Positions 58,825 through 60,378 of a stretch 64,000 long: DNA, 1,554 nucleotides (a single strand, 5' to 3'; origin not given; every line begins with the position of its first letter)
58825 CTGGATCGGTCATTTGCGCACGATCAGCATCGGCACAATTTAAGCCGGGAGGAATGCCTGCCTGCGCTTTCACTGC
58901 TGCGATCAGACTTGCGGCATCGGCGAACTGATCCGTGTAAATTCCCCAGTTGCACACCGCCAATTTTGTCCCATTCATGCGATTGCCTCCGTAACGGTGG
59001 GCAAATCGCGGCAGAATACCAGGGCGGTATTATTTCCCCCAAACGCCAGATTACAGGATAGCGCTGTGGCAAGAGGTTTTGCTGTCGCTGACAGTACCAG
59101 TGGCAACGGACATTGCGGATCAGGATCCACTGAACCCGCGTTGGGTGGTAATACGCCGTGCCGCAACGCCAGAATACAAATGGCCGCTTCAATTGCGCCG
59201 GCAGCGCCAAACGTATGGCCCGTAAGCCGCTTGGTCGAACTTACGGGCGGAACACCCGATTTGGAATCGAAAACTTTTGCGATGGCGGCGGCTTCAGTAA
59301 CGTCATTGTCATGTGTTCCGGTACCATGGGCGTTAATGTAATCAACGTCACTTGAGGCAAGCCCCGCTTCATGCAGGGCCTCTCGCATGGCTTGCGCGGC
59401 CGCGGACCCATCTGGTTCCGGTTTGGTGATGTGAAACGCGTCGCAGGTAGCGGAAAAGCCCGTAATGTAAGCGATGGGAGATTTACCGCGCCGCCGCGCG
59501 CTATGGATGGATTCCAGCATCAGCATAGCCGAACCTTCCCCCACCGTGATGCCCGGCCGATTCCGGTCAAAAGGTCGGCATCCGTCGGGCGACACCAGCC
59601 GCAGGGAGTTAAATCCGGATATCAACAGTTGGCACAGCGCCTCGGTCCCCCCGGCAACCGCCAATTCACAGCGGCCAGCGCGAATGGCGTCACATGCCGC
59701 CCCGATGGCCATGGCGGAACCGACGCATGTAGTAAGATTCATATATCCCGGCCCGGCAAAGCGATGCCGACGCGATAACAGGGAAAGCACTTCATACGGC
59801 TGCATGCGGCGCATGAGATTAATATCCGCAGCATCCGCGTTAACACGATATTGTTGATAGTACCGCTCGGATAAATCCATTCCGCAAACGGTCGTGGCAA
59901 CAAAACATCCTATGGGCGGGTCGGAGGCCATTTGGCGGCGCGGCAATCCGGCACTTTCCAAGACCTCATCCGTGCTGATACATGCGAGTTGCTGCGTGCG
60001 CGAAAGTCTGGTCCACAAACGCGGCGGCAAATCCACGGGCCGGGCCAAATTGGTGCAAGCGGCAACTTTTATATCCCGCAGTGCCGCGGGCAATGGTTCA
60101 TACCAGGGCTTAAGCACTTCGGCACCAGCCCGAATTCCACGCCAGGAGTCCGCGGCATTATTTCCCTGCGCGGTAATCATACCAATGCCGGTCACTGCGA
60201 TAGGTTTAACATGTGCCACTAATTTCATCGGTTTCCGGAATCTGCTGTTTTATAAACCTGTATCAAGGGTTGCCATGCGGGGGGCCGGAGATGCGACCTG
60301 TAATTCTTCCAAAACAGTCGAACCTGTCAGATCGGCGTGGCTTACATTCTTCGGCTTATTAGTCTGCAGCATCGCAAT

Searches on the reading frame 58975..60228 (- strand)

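Call 22: search_protein_families(library=ncbifam, proteins=[window:58975-60228:-], max_evalue=0.00001)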
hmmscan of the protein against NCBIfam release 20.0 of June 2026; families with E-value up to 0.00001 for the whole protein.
window:58975-60228:- (417 aa): 22 families
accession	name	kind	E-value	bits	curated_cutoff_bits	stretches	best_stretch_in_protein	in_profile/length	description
TIGR03150.1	fabF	equivalog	4e-86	289.2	493.75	1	10-405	3-406/407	beta-ketoacyl-ACP synthase II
NF006618.0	PRK09185.1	subfamily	5.5e-86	289.1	407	1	7-407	2-392/394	beta-ketoacyl-ACP synthase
NF005589.0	PRK07314.1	subfamily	7.4e-82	275.3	387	1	8-406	4-410/413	beta-ketoacyl-ACP synthase II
NF004970.0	PRK06333.1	subfamily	2.8e-71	240.6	525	1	8-407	4-421/424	beta-ketoacyl-ACP synthase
NF004618.0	PRK05952.1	equivalog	5.8e-68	229.5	455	1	10-405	4-380/384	beta-ketoacyl-ACP synthase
NF006274.0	PRK08439.1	equivalog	1.2e-65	221.9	621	1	8-406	2-404/406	beta-ketoacyl-ACP synthase II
NF058662.1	cispenta_AmcF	equivalog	1e-63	215.6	325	1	10-405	2-367/369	cispentacin biosynthesis acyltransferase subunit AmcF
NF006587.0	PRK09116.1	equivalog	1.5e-60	205.1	470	1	9-407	3-406/408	beta-ketoacyl-ACP synthase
NF005076.0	PRK06501.1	equivalog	4.4e-60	203.7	629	1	10-407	13-422/425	beta-ketoacyl-ACP synthase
NF005916.1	PRK07910.1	equivalog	1.4e-56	192.2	560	1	9-407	13-417/418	KasA/KasB family beta-ketoacyl-ACP synthase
NF005490.0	PRK07103.1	equivalog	2e-49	168.7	445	1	7-405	3-410/414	polyketide beta-ketoacyl:acyl carrier protein synthase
NF006434.0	PRK08722.1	equivalog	1.1e-46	159.6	759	1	151-406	147-412/414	beta-ketoacyl-ACP synthase II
NF005935.0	PRK07967.1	equivalog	1.7e-45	155.6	630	1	9-407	3-403/406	beta-ketoacyl-ACP synthase I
NF045894.1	PKS_plus_SDR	equivalog_domain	1.9e-36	125.2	1740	1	86-363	98-373/1515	type I polyketide synthase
NF040607.1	mycolic_Pks13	equivalog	2.8e-32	111.2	2100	1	151-372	254-481/1680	polyketide synthase Pks13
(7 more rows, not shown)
